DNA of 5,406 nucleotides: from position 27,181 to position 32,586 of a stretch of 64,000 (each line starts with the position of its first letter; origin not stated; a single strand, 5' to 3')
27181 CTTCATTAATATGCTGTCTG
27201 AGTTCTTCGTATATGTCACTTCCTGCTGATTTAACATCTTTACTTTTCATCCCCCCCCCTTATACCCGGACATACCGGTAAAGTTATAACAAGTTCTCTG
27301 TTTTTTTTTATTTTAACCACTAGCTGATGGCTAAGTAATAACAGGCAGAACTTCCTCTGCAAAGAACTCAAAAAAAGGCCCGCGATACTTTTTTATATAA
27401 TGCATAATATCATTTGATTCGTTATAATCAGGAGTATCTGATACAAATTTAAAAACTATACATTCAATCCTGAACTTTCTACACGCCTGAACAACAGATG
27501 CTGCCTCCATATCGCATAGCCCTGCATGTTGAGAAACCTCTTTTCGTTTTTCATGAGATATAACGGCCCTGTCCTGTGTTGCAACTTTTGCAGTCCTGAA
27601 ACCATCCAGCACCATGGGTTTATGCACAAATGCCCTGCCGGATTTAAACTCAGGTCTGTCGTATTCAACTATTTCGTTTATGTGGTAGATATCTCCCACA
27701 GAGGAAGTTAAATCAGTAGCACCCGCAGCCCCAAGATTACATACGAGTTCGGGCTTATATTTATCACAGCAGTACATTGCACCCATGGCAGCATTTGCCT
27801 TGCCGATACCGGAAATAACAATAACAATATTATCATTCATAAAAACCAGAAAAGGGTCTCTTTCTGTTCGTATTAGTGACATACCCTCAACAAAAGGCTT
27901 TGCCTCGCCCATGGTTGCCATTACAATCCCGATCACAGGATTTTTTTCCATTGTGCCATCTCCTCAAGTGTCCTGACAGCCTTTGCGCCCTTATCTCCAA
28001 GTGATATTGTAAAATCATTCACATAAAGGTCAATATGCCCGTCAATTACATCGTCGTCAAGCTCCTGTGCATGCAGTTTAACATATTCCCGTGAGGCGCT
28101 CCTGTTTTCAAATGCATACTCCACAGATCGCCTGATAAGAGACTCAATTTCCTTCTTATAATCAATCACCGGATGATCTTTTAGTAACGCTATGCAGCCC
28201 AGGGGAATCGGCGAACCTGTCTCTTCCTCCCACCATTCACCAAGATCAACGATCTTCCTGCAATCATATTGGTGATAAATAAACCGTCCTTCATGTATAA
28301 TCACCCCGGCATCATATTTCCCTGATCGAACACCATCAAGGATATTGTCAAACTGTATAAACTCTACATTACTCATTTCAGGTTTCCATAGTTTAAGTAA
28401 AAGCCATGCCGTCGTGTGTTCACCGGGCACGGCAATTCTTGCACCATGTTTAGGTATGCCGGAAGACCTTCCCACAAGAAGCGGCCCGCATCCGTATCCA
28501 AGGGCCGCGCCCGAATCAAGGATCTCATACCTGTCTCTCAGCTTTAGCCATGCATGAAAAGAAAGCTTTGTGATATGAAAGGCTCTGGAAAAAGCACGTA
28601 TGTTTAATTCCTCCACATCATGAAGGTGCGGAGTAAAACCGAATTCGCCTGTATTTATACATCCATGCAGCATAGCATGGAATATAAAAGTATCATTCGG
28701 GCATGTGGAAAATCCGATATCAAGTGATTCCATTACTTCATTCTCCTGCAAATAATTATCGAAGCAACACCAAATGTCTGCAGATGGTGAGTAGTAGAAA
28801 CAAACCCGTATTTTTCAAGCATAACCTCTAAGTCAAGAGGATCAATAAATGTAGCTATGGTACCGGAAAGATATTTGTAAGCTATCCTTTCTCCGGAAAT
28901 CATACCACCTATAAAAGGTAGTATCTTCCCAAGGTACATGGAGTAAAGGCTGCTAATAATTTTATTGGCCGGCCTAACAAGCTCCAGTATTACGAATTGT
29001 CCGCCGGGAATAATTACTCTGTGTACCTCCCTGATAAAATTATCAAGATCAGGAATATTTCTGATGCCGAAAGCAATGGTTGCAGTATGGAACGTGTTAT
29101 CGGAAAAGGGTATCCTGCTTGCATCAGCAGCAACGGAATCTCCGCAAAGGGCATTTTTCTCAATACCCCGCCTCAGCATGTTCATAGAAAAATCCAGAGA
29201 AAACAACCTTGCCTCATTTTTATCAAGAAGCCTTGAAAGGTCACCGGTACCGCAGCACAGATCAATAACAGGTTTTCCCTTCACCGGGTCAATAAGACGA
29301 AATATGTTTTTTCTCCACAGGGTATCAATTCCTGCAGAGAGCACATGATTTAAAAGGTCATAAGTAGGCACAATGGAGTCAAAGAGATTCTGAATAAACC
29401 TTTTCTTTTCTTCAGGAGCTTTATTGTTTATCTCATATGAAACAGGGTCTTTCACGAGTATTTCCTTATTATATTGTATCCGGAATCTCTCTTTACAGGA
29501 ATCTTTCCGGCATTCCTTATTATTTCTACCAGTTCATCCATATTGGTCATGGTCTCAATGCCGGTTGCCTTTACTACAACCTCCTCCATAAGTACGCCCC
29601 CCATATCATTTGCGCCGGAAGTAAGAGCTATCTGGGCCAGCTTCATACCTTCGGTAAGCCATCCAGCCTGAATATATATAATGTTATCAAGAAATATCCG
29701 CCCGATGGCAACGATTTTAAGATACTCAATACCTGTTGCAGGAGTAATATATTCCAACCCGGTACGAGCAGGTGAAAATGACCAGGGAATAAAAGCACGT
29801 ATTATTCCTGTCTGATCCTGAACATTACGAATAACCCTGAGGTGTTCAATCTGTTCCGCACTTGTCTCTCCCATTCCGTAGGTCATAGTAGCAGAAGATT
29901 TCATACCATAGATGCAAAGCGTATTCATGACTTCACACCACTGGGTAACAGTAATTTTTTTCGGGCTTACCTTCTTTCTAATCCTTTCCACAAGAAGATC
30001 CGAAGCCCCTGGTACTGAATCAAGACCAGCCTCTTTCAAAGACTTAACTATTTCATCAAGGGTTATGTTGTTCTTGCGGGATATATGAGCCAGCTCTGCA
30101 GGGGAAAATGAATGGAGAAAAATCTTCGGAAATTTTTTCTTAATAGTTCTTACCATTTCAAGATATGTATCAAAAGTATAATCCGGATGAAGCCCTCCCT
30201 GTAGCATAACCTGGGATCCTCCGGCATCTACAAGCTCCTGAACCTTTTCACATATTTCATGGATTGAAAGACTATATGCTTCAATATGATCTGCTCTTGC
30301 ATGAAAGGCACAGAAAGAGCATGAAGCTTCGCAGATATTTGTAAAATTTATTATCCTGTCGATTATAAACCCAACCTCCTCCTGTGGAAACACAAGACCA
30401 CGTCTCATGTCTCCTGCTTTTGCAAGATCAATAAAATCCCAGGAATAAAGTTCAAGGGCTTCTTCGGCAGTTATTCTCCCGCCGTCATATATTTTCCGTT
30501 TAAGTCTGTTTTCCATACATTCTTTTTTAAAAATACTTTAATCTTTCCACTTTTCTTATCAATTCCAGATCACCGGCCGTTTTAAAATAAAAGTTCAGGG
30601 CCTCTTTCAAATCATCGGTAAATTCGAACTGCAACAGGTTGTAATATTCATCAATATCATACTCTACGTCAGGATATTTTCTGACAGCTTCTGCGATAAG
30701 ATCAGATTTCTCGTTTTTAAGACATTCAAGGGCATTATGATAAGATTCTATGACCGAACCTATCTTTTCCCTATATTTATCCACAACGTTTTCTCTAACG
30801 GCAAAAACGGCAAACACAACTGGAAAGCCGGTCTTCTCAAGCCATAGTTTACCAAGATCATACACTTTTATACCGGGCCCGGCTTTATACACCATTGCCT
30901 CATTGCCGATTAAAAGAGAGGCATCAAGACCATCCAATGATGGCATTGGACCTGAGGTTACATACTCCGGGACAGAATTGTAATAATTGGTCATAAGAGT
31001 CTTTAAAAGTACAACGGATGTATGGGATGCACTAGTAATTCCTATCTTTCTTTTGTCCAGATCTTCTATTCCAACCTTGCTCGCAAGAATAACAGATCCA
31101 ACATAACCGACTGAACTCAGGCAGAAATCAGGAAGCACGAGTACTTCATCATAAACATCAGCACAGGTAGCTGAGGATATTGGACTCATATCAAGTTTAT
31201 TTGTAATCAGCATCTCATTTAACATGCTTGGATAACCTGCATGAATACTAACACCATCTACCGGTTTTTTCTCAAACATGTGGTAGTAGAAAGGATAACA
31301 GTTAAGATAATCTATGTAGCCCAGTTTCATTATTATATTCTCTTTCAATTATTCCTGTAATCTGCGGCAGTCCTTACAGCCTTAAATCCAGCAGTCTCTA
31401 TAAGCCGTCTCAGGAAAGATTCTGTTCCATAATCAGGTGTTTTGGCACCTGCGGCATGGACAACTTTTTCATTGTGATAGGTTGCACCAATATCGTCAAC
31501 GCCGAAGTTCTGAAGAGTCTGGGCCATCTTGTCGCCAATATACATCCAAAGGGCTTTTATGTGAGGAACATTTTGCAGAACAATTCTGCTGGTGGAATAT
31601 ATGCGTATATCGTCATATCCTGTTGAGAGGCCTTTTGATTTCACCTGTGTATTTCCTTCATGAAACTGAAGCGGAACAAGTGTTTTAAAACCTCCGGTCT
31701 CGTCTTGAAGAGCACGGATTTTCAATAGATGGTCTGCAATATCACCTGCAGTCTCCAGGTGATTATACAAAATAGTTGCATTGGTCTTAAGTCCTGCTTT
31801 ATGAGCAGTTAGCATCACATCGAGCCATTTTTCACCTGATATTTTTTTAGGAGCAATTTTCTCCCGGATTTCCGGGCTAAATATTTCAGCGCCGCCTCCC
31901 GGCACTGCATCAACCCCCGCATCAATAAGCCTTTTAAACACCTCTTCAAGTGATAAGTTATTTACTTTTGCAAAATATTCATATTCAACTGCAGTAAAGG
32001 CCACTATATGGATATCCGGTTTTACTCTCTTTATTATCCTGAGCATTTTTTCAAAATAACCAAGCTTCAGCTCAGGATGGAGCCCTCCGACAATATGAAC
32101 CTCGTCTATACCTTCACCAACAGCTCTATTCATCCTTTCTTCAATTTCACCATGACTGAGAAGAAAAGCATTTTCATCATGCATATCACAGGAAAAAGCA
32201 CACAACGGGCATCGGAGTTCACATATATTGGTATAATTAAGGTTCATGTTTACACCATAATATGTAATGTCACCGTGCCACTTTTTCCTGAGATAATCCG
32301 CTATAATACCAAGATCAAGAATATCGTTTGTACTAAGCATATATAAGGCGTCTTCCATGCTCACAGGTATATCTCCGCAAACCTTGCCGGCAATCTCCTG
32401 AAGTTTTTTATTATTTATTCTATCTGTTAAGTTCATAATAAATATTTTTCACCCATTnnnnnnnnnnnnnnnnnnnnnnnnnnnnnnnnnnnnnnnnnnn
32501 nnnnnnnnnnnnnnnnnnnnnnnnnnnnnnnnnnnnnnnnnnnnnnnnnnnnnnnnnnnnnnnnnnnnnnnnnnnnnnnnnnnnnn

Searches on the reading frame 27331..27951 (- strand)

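Call 14: search_protein_families(library=pfam, proteins=[window:27331-27951:-], max_evalue=0.00001)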
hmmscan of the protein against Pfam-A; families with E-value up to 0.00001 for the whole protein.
window:27331-27951:- (206 aa): 1 family
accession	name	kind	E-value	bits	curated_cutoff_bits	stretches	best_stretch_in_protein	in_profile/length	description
PF01048.26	PNP_UDP_1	-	4.3e-17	62.7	25.1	2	7-100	2-103/233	Phosphorylase superfamily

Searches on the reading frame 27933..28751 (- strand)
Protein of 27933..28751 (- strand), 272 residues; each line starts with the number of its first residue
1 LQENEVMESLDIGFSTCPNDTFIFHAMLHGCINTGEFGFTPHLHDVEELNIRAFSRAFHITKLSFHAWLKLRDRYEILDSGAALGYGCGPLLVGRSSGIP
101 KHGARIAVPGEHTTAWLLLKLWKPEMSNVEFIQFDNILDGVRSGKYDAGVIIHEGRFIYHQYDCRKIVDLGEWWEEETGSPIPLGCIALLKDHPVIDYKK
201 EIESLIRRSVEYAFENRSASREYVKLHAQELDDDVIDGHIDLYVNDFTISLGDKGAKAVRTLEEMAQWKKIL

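Call 14: search_protein_families(library=pfam, proteins=[window:27933-28751:-], max_evalue=0.00001)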
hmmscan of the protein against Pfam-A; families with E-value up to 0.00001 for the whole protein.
window:27933-28751:- (272 aa): 1 family
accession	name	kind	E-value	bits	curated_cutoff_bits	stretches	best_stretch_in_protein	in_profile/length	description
PF02621.19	VitK2_biosynth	-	3.2e-67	227.1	26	1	10-267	1-251/252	Menaquinone biosynthesis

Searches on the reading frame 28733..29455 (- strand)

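Call 14: search_protein_families(library=pfam, proteins=[window:28733-29455:-], max_evalue=0.00001)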
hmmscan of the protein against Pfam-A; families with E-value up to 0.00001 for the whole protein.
window:28733-29455:- (240 aa): 6 families
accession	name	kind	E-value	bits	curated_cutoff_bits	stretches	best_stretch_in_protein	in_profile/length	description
PF01209.24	Ubie_methyltran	-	1.2e-51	175.8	20.1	1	17-234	7-229/233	ubiE/COQ5 methyltransferase family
PF08241.18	Methyltransf_11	-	8.2e-15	55.7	21.2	1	65-156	2-95/95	Methyltransferase domain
PF13649.12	Methyltransf_25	-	1.6e-14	54.7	27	1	63-152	1-97/97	Methyltransferase domain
PF13489.12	Methyltransf_23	-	2.1e-09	37.8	27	1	45-219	7-160/164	Methyltransferase domain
PF13847.12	Methyltransf_31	-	9e-09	35.6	27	1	59-166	3-121/145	Methyltransferase domain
PF08242.18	Methyltransf_12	-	2.9e-06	28.4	30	1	65-154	2-98/98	Methyltransferase domain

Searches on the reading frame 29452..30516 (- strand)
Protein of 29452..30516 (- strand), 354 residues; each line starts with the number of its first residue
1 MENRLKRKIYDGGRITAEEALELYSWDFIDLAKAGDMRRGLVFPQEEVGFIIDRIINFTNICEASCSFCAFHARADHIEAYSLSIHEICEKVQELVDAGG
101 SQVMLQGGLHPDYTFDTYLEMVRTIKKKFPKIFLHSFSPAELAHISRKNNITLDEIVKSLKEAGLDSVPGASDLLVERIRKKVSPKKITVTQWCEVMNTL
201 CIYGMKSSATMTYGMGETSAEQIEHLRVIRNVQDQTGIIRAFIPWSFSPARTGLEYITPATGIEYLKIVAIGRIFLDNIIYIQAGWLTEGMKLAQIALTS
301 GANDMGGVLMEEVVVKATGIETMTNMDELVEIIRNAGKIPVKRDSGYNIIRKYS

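Call 14: search_protein_families(library=pfam, proteins=[window:29452-30516:-], max_evalue=0.00001)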
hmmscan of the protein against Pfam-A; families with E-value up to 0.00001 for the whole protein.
window:29452-30516:- (354 aa): 2 families
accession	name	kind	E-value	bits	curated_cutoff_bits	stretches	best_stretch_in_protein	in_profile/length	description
PF19288.4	CofH_C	-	1.6e-27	96.3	27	1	241-349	6-118/125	CofH/MqnC C-terminal region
PF04055.27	Radical_SAM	-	1.7e-18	67.8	29.5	1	56-226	1-163/166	Radical SAM superfamily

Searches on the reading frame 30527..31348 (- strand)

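Call 14: search_protein_families(library=pfam, proteins=[window:30527-31348:-], max_evalue=0.00001)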
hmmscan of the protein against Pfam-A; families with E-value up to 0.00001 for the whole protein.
window:30527-31348:- (273 aa): 1 family
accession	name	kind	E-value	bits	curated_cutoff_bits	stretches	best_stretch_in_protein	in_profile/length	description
PF02621.19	VitK2_biosynth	-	1.1e-55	189.3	26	1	7-258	1-250/252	Menaquinone biosynthesis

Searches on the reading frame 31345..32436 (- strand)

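Call 14: search_protein_families(library=pfam, proteins=[window:31345-32436:-], max_evalue=0.00001)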
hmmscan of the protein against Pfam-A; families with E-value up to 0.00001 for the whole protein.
window:31345-32436:- (363 aa): 2 families
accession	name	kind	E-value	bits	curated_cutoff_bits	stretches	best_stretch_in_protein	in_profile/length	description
PF04055.27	Radical_SAM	-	1.1e-17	65.1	29.5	1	67-237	2-163/166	Radical SAM superfamily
PF19288.4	CofH_C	-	3.4e-14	53.2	27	1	249-356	3-112/125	CofH/MqnC C-terminal region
